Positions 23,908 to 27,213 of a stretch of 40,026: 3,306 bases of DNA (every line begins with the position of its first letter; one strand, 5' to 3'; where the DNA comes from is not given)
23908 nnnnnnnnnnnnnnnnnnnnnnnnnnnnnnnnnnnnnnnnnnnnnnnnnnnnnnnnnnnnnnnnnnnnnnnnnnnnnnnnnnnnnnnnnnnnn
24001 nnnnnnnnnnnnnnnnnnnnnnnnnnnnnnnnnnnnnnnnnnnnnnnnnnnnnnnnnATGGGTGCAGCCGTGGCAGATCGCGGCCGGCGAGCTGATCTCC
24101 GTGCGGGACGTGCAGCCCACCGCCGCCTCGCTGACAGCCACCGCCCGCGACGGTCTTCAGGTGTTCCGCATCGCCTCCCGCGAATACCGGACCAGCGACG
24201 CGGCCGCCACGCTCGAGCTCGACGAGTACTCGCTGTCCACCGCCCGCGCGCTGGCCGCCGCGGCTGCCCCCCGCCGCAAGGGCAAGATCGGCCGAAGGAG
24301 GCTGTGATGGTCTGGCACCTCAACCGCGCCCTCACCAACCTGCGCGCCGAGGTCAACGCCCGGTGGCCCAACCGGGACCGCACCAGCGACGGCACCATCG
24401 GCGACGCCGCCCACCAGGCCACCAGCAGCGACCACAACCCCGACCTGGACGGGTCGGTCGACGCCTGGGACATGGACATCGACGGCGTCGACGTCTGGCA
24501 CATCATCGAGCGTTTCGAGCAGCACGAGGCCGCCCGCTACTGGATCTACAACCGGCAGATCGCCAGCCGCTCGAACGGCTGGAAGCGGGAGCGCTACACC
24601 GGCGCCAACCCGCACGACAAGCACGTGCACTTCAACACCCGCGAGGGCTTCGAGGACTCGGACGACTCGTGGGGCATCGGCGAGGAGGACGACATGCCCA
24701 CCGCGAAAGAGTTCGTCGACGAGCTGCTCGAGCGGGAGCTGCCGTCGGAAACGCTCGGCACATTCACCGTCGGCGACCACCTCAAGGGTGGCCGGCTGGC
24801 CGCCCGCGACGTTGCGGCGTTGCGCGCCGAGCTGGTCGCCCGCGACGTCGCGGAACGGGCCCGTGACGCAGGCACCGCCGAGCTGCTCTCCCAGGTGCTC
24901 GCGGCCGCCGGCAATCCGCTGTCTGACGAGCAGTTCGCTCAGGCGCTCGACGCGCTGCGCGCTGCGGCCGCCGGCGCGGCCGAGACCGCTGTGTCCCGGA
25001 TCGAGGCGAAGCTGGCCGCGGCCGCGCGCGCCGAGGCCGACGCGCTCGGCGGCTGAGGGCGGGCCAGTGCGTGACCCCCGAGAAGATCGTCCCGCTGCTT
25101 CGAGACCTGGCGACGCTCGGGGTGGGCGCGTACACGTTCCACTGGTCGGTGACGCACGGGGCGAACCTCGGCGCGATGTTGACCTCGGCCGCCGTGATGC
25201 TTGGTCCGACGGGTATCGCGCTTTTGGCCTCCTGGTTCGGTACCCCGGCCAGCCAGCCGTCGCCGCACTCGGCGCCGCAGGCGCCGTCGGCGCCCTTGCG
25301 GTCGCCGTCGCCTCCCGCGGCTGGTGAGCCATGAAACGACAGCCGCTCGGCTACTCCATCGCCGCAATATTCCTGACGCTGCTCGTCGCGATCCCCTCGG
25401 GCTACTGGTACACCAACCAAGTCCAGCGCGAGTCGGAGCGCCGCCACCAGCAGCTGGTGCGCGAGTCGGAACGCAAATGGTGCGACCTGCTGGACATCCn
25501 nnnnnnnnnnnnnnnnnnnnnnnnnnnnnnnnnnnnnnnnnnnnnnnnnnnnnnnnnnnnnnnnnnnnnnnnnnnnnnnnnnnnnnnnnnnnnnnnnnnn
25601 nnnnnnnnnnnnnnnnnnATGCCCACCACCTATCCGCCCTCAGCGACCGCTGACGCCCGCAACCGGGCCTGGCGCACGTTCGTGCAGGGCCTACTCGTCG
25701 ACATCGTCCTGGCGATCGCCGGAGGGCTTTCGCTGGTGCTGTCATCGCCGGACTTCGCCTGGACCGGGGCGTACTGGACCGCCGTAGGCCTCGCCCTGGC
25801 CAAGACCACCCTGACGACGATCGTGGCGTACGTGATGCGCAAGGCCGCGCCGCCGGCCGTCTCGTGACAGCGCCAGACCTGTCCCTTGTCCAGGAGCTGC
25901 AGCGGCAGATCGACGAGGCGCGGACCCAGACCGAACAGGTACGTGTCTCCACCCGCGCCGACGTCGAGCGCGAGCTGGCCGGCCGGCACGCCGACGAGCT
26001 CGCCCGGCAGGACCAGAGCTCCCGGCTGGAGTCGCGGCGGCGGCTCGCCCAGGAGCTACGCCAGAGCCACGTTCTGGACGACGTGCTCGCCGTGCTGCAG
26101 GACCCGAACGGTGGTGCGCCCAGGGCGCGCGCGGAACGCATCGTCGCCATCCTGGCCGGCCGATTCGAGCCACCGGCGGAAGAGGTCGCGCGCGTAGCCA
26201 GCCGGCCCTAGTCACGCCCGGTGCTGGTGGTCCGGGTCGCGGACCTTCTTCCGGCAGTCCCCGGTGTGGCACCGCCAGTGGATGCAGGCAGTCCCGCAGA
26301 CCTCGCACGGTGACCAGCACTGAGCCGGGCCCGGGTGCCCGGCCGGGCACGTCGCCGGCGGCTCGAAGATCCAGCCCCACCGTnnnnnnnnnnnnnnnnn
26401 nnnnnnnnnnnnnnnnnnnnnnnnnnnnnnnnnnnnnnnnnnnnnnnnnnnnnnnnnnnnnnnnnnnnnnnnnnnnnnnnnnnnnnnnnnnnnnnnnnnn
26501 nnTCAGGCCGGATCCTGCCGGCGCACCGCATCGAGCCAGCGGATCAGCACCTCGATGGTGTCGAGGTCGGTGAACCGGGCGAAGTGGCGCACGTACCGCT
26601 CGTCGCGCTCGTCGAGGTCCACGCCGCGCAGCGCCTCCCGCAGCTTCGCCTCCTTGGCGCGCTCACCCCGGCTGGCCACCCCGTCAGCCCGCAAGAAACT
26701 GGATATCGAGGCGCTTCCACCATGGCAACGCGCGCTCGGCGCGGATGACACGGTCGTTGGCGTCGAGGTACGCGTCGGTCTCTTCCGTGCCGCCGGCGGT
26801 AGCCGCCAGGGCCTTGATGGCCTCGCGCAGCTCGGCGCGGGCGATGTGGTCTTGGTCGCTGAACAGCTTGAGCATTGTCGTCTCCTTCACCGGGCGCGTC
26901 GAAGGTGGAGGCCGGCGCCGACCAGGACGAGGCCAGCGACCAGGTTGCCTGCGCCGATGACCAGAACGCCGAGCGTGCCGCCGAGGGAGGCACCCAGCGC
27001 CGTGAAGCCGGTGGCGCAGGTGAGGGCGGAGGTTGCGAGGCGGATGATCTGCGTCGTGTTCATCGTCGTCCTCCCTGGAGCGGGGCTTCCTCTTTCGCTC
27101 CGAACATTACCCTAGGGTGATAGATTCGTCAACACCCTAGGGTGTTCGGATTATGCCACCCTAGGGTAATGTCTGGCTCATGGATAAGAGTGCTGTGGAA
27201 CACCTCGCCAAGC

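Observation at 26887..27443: Symmetric triple-palindrome operator switch between a small HTH gene and a small membrane-protein cassette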

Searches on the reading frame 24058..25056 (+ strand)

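Call 9: search_protein_families(library=phrogs, proteins=[window:24058-25056:+], max_evalue=0.001)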
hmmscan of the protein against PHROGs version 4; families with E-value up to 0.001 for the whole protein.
window:24058-25056:+ (332 aa): 1 family
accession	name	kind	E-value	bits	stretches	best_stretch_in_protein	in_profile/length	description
phrog_32486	-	unknown function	1.9e-13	51.5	1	94-205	17-128/170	-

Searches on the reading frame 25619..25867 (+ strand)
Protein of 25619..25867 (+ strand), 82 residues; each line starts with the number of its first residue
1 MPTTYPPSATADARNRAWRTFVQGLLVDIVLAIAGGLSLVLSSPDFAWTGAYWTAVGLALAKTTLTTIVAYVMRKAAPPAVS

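Call 7: search_protein_families(library=pfam, proteins=[window:25619-25867:+], max_evalue=0.1)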
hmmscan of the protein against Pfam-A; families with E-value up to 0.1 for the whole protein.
window:25619-25867:+ (82 aa): 0 families

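Call 8: search_protein_families(library=phrogs, proteins=[window:25619-25867:+], max_evalue=0.1)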
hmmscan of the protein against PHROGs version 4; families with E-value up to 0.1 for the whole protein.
window:25619-25867:+ (82 aa): 1 family
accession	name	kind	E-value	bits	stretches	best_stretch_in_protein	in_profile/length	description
phrog_32276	-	unknown function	2.8e-09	37.9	1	10-80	108-176/220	-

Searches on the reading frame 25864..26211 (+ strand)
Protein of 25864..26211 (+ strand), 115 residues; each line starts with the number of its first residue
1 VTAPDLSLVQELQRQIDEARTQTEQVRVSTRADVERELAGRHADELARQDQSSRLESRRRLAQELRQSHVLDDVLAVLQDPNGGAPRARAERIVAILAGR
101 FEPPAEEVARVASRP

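Call 7: search_protein_families(library=pfam, proteins=[window:25864-26211:+], max_evalue=0.1)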
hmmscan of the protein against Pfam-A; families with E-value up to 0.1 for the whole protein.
window:25864-26211:+ (115 aa): 1 family
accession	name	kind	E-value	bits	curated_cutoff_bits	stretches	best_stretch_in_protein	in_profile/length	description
PF02631.22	RecX_HTH2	-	0.0094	16.6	26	1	43-73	6-36/42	RecX, second three-helix domain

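Call 8: search_protein_families(library=phrogs, proteins=[window:25864-26211:+], max_evalue=0.1)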
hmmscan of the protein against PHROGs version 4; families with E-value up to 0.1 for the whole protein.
window:25864-26211:+ (115 aa): 1 family
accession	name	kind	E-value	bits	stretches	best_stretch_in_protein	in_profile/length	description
phrog_6126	-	head and packaging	0.072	12.6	1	7-77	594-663/667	virion structural protein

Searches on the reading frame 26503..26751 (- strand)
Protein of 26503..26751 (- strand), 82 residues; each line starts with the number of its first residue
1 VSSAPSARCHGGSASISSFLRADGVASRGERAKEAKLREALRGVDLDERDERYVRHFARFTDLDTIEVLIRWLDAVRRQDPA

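Call 7: search_protein_families(library=pfam, proteins=[window:26503-26751:-], max_evalue=0.1)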
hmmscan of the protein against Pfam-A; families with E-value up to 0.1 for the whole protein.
window:26503-26751:- (82 aa): 1 family
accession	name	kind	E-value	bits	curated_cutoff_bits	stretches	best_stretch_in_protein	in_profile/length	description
PF19355.4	DUF5932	-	0.019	15.2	23.7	1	33-59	20-46/111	Family of unknown function (DUF5932)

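Call 8: search_protein_families(library=phrogs, proteins=[window:26503-26751:-], max_evalue=0.1)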
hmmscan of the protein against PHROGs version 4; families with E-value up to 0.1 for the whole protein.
window:26503-26751:- (82 aa): 0 families

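Call 81: search_protein_families(library=ncbifam, proteins=[window:26503-26751:-], max_evalue=0.01)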
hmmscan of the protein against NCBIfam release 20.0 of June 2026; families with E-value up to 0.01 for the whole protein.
window:26503-26751:- (82 aa): 0 families

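Call 82: search_protein_families(library=padloc, proteins=[window:26503-26751:-], max_evalue=0.01)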
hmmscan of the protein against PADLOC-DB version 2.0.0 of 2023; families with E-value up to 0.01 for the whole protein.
window:26503-26751:- (82 aa): 0 families

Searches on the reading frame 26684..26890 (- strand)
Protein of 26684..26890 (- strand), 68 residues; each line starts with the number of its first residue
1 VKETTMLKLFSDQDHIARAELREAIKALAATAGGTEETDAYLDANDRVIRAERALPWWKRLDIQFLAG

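Call 7: search_protein_families(library=pfam, proteins=[window:26684-26890:-], max_evalue=0.1)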
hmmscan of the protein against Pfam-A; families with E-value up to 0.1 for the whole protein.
window:26684-26890:- (68 aa): 1 family
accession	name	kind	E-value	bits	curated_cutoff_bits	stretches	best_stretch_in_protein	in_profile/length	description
PF07336.16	ABATE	-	0.014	16.4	24.4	1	20-62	55-98/130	Putative stress-induced transcription regulator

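Call 8: search_protein_families(library=phrogs, proteins=[window:26684-26890:-], max_evalue=0.1)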
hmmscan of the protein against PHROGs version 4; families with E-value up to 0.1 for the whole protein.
window:26684-26890:- (68 aa): 0 families

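Call 81: search_protein_families(library=ncbifam, proteins=[window:26684-26875:-], max_evalue=0.01)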
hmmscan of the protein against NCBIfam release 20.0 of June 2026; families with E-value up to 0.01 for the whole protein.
window:26684-26875:- (63 aa): 0 families

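Call 82: search_protein_families(library=padloc, proteins=[window:26684-26875:-], max_evalue=0.01)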
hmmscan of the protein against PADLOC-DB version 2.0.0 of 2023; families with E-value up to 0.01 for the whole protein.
window:26684-26875:- (63 aa): 0 families

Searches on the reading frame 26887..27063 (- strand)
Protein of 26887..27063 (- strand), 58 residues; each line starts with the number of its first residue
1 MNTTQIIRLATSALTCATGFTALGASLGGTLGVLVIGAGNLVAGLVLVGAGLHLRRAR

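Call 7: search_protein_families(library=pfam, proteins=[window:26887-27063:-], max_evalue=0.1)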
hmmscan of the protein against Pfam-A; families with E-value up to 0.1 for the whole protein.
window:26887-27063:- (58 aa): 1 family
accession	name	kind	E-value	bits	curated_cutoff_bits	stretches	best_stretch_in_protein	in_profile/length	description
PF21724.2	DUF6861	-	0.047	13.6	28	1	5-51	31-77/194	Family of unknown function (DUF6861)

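Call 8: search_protein_families(library=phrogs, proteins=[window:26887-27063:-], max_evalue=0.1)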
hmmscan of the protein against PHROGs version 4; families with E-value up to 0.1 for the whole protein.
window:26887-27063:- (58 aa): 0 families

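Call 68: find_homologous_proteins(query=window:26887-27063:-, max_evalue=0.01)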
Query window:26887-27063:- (58 aa): 2 proteins with E <= 0.01 among 33 candidates.
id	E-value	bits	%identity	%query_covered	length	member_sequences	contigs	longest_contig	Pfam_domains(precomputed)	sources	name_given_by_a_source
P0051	1.8e-25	104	100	100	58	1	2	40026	-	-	-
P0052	3.2e-14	69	69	100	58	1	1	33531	-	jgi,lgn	jgi:hypothetical protein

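Call 70: find_related_loci(query=P0052, collection=viral_contigs, flank=8000)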
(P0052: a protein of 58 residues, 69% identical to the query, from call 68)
Query P0052 (58 aa) in viral_contigs; peptide patterns used: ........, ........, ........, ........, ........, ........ (x = any residue, [..] = any of these).
190 stretches matched a pattern, but none encodes a relative of the query by tblastn (E <= 1e-3).

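Call 73: find_related_loci(query=P0052, collection=metagenome_contigs, flank=10000)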
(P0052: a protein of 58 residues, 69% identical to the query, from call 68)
Query P0052 (58 aa) in metagenome_contigs; peptide patterns used: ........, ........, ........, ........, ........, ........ (x = any residue, [..] = any of these).
600 stretches matched a pattern, but none encodes a relative of the query by tblastn (E <= 1e-3).

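Call 81: search_protein_families(library=ncbifam, proteins=[window:26887-27063:-], max_evalue=0.01)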
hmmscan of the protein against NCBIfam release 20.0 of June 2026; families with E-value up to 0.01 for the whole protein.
window:26887-27063:- (58 aa): 0 families

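Call 82: search_protein_families(library=padloc, proteins=[window:26887-27063:-], max_evalue=0.01)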
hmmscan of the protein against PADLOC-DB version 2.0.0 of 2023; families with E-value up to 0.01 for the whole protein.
window:26887-27063:- (58 aa): 0 families
